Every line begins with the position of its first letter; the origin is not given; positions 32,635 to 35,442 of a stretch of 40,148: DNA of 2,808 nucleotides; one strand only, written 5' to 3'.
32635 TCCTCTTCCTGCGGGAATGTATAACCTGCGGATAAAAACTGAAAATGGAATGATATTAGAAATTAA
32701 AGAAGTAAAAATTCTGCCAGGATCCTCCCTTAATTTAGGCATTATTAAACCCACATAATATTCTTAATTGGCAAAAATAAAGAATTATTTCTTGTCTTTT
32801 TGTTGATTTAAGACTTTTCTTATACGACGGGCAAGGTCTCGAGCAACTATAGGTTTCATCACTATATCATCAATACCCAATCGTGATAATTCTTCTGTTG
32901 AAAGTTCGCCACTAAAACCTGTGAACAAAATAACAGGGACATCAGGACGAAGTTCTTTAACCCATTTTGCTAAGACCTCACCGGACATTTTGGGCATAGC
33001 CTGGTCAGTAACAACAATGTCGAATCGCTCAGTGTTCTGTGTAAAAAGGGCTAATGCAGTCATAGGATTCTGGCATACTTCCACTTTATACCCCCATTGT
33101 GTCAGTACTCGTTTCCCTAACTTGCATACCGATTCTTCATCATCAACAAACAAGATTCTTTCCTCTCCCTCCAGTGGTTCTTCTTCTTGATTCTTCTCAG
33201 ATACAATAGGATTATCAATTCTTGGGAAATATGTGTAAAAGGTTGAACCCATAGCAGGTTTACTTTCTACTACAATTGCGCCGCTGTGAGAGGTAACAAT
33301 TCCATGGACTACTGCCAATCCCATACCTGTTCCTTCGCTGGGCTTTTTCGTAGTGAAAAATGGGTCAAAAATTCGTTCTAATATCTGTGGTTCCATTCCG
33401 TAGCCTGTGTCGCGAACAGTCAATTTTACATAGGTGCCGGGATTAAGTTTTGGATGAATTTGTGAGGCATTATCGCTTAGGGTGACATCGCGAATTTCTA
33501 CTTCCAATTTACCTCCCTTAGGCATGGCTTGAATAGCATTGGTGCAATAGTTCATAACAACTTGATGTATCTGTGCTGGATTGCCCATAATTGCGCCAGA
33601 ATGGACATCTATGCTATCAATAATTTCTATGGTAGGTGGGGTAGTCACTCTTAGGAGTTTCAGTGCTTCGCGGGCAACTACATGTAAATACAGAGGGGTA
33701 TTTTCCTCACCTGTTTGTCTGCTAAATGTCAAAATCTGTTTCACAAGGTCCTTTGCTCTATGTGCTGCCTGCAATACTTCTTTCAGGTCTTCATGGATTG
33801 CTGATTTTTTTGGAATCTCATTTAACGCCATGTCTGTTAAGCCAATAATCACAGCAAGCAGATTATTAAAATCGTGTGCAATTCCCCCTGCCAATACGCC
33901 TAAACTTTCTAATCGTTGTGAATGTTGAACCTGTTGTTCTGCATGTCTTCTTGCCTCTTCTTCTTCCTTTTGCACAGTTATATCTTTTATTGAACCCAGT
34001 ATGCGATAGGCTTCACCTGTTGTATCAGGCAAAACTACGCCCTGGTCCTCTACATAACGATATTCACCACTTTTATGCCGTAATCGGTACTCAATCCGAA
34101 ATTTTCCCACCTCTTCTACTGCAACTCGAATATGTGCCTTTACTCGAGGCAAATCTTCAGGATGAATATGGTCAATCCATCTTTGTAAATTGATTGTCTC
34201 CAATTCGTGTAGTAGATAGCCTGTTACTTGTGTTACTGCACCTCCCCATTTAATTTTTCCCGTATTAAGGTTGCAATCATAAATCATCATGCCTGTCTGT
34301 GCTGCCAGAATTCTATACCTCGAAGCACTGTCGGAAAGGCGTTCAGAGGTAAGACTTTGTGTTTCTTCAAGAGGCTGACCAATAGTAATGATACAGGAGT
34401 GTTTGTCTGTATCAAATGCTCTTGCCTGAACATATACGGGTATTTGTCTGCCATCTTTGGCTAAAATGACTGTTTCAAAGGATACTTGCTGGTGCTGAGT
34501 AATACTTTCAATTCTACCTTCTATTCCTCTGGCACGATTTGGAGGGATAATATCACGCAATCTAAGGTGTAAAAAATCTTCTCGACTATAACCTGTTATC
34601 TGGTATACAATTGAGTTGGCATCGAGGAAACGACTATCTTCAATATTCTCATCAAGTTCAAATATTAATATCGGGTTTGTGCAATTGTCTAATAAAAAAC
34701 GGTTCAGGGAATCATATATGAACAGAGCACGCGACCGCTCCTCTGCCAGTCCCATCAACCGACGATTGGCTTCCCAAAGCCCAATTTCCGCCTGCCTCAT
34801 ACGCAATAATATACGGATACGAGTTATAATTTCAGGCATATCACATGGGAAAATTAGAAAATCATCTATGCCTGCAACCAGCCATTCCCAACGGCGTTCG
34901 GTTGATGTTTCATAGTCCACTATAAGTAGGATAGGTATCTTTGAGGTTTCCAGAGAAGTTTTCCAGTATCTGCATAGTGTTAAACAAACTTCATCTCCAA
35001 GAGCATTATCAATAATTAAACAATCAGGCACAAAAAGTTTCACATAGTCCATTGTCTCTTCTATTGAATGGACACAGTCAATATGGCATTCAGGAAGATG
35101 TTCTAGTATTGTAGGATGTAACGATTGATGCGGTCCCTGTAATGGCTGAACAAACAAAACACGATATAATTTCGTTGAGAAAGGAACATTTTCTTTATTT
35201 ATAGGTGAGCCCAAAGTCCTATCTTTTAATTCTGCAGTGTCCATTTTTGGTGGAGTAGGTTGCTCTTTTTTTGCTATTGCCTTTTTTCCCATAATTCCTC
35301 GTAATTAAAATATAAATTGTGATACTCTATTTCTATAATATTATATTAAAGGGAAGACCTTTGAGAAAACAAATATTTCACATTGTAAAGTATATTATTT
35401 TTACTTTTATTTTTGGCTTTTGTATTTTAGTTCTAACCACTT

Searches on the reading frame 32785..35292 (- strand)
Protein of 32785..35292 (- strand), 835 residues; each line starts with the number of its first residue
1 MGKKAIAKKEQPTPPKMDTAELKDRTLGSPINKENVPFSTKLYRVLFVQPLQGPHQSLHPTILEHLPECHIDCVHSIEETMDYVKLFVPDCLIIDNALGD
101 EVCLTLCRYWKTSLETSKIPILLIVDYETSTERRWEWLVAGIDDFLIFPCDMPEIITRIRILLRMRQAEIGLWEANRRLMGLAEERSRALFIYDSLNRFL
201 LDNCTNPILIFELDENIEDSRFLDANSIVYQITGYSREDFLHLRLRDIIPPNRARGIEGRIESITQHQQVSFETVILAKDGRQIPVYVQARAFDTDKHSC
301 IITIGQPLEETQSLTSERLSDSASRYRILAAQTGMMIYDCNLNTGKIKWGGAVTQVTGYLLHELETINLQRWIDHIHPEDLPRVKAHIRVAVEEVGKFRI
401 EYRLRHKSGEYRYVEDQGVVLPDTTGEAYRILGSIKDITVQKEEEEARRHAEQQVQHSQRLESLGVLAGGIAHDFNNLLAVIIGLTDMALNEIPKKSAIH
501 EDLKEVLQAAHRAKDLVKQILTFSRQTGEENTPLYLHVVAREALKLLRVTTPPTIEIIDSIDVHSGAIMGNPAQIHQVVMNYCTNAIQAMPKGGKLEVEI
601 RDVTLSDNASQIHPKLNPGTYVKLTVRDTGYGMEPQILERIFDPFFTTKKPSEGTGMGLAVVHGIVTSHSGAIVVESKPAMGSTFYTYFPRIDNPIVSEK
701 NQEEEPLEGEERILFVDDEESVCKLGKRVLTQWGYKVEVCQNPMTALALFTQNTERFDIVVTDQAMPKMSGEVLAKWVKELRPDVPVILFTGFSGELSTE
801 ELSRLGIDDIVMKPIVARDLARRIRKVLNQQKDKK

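Call 51: search_protein_families(library=pfam, proteins=[window:32785-35292:-], max_evalue=0.00001)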
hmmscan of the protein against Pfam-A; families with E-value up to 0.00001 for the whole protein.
window:32785-35292:- (835 aa): 6 families
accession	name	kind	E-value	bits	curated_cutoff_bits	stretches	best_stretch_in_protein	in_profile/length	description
PF08447.18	PAS_3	-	6.9e-30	103.6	25.6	2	347-434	2-88/89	PAS fold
PF00072.30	Response_reg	-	3.5e-28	98.4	30.2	1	713-824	1-110/111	Response regulator receiver domain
PF02518.31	HATPase_c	-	8.3e-23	81.4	26.4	1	571-690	2-108/111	Histidine kinase-, DNA gyrase B-, and HSP90-like ATPase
PF13426.13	PAS_9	-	3.1e-14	53.5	27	1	217-298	8-90/103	PAS domain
PF00512.31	HisKA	-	4.5e-09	36.7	26.9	1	467-527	5-64/66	His Kinase A (phospho-acceptor) domain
PF00989.32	PAS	-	4.7e-07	30.2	22.6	0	209-297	13-100/113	PAS fold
